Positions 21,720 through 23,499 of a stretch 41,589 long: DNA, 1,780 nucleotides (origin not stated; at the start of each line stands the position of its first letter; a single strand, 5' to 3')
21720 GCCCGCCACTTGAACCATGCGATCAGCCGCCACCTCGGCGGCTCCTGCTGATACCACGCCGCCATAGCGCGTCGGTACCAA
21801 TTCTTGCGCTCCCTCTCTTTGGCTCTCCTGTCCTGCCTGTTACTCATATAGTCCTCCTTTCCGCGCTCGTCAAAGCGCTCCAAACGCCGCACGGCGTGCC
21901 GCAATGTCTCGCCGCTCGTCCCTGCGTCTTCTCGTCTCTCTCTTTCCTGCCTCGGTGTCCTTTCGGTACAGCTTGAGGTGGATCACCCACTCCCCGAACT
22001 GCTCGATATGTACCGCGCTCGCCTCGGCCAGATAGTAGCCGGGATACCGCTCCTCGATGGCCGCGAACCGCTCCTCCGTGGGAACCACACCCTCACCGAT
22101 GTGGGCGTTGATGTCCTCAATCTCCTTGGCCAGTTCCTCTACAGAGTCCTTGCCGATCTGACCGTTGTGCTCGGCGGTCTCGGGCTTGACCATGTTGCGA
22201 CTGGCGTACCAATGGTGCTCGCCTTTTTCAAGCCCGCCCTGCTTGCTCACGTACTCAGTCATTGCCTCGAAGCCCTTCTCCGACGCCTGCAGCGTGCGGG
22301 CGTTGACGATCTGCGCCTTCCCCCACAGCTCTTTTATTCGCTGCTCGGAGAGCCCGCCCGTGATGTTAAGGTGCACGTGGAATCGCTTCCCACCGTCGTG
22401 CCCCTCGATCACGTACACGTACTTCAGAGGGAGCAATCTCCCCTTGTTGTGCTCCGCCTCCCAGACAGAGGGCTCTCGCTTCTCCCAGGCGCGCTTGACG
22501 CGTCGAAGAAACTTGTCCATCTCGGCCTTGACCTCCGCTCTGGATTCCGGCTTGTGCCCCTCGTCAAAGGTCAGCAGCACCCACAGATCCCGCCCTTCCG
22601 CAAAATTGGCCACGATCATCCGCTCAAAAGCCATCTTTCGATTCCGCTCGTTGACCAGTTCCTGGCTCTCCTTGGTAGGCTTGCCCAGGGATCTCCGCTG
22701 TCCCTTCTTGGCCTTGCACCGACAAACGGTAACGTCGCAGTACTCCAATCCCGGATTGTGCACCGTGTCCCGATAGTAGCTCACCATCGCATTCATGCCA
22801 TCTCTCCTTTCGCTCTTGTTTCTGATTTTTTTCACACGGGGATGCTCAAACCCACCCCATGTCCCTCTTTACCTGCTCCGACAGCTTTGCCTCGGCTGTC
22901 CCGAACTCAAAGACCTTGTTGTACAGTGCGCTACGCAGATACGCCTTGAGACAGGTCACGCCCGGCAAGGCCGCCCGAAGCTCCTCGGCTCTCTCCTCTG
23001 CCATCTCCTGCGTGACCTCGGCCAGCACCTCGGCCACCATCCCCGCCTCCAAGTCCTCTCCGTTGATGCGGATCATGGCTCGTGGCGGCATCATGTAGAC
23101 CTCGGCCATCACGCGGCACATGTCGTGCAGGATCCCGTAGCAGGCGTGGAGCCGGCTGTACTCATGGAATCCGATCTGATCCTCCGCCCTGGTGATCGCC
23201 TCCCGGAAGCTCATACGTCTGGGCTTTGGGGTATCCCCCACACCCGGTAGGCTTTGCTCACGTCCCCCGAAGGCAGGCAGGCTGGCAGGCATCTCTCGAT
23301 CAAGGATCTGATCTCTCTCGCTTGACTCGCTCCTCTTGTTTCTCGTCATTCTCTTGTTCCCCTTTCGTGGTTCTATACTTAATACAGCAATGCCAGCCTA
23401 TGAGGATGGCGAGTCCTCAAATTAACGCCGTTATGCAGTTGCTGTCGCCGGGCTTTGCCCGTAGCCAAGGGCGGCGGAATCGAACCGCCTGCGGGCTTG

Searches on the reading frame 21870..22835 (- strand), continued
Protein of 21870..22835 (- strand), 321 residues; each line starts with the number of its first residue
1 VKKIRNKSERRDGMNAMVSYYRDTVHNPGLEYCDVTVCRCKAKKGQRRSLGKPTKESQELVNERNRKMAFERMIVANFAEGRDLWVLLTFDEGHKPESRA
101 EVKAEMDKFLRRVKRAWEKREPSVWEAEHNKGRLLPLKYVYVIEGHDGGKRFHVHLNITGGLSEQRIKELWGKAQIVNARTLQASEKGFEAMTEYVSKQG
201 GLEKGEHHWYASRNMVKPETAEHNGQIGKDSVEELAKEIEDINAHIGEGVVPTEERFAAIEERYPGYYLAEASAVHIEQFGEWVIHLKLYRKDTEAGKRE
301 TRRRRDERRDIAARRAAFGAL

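Call 92: get_annotated_region(hit=H8, flank=1500)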
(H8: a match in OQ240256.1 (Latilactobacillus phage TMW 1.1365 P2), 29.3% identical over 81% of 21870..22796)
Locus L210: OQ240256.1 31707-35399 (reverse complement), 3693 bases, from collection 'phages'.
description: Latilactobacillus phage TMW 1.1365 P2, complete genome.
organism: Latilactobacillus phage TMW 1.1365 P2 (NCBI taxid 3027585)
taxonomy: Viruses; Duplodnaviria; Heunggongvirae; Uroviricota; Caudoviricetes; Trabyvirinae
host: Latilactobacillus curvatus TMW 1.1365; source: virions isolated from purified post-induction lysate of Latilactobacillus curvatus TMW 1.1365; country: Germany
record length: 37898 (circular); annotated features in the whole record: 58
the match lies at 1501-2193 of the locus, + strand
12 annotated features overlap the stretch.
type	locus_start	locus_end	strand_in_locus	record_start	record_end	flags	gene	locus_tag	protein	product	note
CDS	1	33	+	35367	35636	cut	-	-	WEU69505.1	helix-turn-helix domain-containing protein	-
CDS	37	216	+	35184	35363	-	-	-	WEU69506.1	hypothetical protein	-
CDS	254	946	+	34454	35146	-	-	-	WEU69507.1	antirepressor protein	-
CDS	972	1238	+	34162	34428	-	-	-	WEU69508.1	hypothetical protein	-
CDS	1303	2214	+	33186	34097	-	-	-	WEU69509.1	putative replication protein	-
CDS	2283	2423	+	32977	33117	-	-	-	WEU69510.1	hypothetical protein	-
CDS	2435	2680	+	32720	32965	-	-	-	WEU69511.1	hypothetical protein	-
CDS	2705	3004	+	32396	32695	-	-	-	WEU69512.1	hypothetical protein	-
CDS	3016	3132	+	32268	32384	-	-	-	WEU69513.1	hypothetical protein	-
CDS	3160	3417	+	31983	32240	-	-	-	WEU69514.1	hypothetical protein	-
CDS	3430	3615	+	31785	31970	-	-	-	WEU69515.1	hypothetical protein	-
CDS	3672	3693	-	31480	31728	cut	-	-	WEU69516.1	hypothetical protein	-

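Call 93: get_annotated_region(hit=H9, flank=1500)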
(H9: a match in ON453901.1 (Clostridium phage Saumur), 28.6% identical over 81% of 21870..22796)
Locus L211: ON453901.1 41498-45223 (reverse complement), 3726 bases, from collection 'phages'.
description: Clostridium phage Saumur, complete genome.
organism: Clostridium phage Saumur (NCBI taxid 2951973)
taxonomy: Viruses
host: Enterocloster clostridioformis; source: feces; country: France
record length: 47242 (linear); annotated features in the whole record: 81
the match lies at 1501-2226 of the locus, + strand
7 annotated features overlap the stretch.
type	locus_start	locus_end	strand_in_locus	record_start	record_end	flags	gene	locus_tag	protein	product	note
CDS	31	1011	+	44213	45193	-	-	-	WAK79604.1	hypothetical protein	rasttk_feature_creation_tool=/opt/patric-common/ runtime/bin/phanotate version 1.5.0; ...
CDS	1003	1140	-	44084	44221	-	-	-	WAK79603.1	hypothetical protein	rasttk_feature_creation_tool=/opt/patric-common/ runtime/bin/phanotate version 1.5.0; ...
CDS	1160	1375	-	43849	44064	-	-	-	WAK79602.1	hypothetical protein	rasttk_feature_creation_tool=/opt/patric-common/ runtime/bin/phanotate version 1.5.0; ...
CDS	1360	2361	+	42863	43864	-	-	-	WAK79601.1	replication initiation protein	rasttk_feature_creation_tool=/opt/patric-common/ runtime/bin/phanotate version 1.5.0; HHpred against PHROGS v3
CDS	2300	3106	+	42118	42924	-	-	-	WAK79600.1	hypothetical protein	rasttk_feature_creation_tool=/opt/patric-common/ runtime/bin/phanotate version 1.5.0; ...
CDS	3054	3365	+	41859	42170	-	-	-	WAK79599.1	hypothetical protein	rasttk_feature_creation_tool=/opt/patric-common/ runtime/bin/phanotate version 1.5.0; ...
CDS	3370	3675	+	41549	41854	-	-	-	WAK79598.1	endolysin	rasttk_feature_creation_tool=/opt/patric-common/ runtime/bin/phanotate version 1.5.0; HHpred against PHROGS v3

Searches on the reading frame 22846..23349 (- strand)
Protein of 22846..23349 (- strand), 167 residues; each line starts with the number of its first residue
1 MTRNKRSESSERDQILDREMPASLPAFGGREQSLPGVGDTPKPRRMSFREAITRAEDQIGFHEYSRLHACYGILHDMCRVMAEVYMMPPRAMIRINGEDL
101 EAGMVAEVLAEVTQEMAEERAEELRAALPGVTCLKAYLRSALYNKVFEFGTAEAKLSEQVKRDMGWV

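Call 7: search_protein_families(library=pfam, proteins=[window:22846-23349:-], max_evalue=0.01)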
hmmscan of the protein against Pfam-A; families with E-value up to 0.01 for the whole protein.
window:22846-23349:- (167 aa): 0 families

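Call 8: search_protein_families(library=phrogs, proteins=[window:22846-23349:-], max_evalue=0.001)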
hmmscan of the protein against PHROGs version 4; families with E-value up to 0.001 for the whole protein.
window:22846-23349:- (167 aa): 0 families

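Call 57: find_homologous_proteins(query=window:22846-23349:-, max_evalue=0.001)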
Query window:22846-23349:- (167 aa): 88 proteins with E <= 0.001 among 260 candidates.
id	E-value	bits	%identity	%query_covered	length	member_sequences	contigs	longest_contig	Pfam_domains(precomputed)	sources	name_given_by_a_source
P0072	1.2e-98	345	95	100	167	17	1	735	-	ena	-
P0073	1.7e-97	342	95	100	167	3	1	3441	-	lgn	-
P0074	1.8e-86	306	87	100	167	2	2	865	-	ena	-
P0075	3.6e-85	301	86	100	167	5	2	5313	-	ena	-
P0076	2.9e-81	289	89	89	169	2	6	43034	-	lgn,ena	-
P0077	5.1e-79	282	89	87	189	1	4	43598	-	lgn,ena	-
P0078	1.3e-71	258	77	93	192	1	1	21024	-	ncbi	-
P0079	6.4e-69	249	76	95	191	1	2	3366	-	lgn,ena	-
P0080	1.5e-68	247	80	89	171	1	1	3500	-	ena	-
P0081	9.1e-65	235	73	92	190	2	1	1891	-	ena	-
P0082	1.1e-64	235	80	79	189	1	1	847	-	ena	-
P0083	2.0e-64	234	72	93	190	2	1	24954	-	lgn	-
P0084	2.5e-64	234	75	87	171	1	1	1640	-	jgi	jgi:hypothetical protein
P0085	3.0e-64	234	74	87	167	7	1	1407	-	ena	-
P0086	4.5e-64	233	73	92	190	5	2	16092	-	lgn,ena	-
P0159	2.6e-16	78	42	66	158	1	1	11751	PF19481.4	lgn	-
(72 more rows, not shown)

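Call 63: find_encoding_contigs(protein=P0159, flank=3000, max_places=2)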
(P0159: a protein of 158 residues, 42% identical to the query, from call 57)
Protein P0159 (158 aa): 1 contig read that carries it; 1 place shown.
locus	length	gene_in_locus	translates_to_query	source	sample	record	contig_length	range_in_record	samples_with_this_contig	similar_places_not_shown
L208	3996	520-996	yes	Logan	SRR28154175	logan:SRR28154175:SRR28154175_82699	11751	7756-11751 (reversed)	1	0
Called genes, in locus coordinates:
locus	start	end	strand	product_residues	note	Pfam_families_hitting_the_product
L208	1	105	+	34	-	?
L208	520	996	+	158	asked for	PF19481:DUF6017 (weak)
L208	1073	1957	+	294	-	PF23343:REP_ORF2-G2P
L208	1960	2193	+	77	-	-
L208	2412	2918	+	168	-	-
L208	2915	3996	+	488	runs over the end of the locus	PF04466:Terminase_3 (weak), PF03237:Terminase_6N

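Call 66: predict_structure(alignment_id=A6)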
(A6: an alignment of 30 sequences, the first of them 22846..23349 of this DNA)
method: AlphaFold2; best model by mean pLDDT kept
length: 167 residues; sequences in the alignment: 30
mean_pLDDT: 76.9   pTM: 0.64
mean pLDDT of the five models: 76.9, 73.8, 72.6, 71.9, 68.7
residues with pLDDT >= 90: 84; 70-90: 30; 50-70: 19; < 50: 34
segments of 3 or more residues with pLDDT < 50: 1-21, 27-37
pLDDT, mean of each block of 10 residues (from residue 1): 40 40 47 46 79 96 92 95 95 93 95 94 83 88 86 69 65
secondary structure, 60 per line:
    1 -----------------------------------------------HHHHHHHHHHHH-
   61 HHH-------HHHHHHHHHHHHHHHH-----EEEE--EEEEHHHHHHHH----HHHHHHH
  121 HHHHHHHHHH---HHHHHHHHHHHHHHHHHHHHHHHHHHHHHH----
elements in order: H48-59 H71-86 E92-95 E98-101 H102-109 H114-130 H134-163

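Call 70: fold_search(model_id=the predicted structure, library=pdb)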
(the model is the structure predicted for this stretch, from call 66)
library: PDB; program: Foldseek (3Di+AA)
matches with E <= 10: 179; with E <= 0.001: 0
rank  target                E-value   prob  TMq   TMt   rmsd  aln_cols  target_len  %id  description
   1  5cwp                  2.2e-01  0.60  0.23  0.18  14.3       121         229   19  Crystal structure of de novo designed helical repeat protein DHR79 (released 2015-12-16)
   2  7jg7_C                9.7e-01  0.13  0.20  0.09  15.2       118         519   16  Cryo-EM structure of bedaquiline-free Mycobacterium smegmatis ATP synthase rotational state 3 (backbone model) (released 2020-08-19)
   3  7nk7_C                1.1e+00  0.12  0.19  0.09  15.1       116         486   16  Mycobacterium smegmatis ATP synthase F1 state 1 (released 2021-10-27)
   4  3oaa_B                1.3e+00  0.10  0.17  0.08  12.6       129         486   12  Structure of the E.coli F1-ATP synthase inhibited by subunit Epsilon (released 2011-05-25)
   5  7jga_C                1.4e+00  0.13  0.21  0.09  14.8       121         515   17  Cryo-EM structure of bedaquiline-saturated Mycobacterium smegmatis ATP synthase rotational state 3 (released 2020-08-19)
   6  7jg9_B                1.5e+00  0.11  0.21  0.08  14.6       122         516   16  Cryo-EM structure of bedaquiline-saturated mycobacterium smegmatis ATP synthase rotational state 2 (backbone model) (released 2020-08-19)
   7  9nvm_B                1.5e+00  0.08  0.17  0.07  13.5       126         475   11  ATPase Hybrid F1 with the ancestral core domains Catalytic Dwell (released 2025-11-05)
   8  6vgc_C                1.5e+00  0.08  0.16  0.17  16.9       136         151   10  Crystal Structures of FLAP bound to DG-031 (released 2020-12-02)
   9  6vgc_D                1.5e+00  0.07  0.16  0.15  17.1       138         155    9  Crystal Structures of FLAP bound to DG-031 (released 2020-12-02)
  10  5lqy_B                1.6e+00  0.10  0.18  0.07  13.7       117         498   12  Structure of F-ATPase from Pichia angusta, in state2 (released 2016-11-16)
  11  8apa_E1               1.7e+00  0.11  0.18  0.09  13.8       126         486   10  rotational state 1a of the Trypanosoma brucei mitochondrial ATP synthase dimer (released 2022-10-26)
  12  7njr_C                1.8e+00  0.10  0.20  0.08  14.5       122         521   16  Mycobacterium smegmatis ATP synthase state 3b (released 2021-10-27)
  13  8g08_A                1.9e+00  0.10  0.20  0.08  13.9       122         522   17  Cryo-EM structure of SQ31f-bound Mycobacterium smegmatis ATP synthase rotational state 1 (backbone model) (released 2023-02-15)
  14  7jg8_A                1.9e+00  0.10  0.20  0.08  14.0       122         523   17  Cryo-EM structure of bedaquiline-saturated Mycobacterium smegmatis ATP synthase rotational state 1 (backbone model) (released 2020-08-19)
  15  9nvm_A                1.9e+00  0.08  0.18  0.08  12.7       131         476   12  ATPase Hybrid F1 with the ancestral core domains Catalytic Dwell (released 2025-11-05)
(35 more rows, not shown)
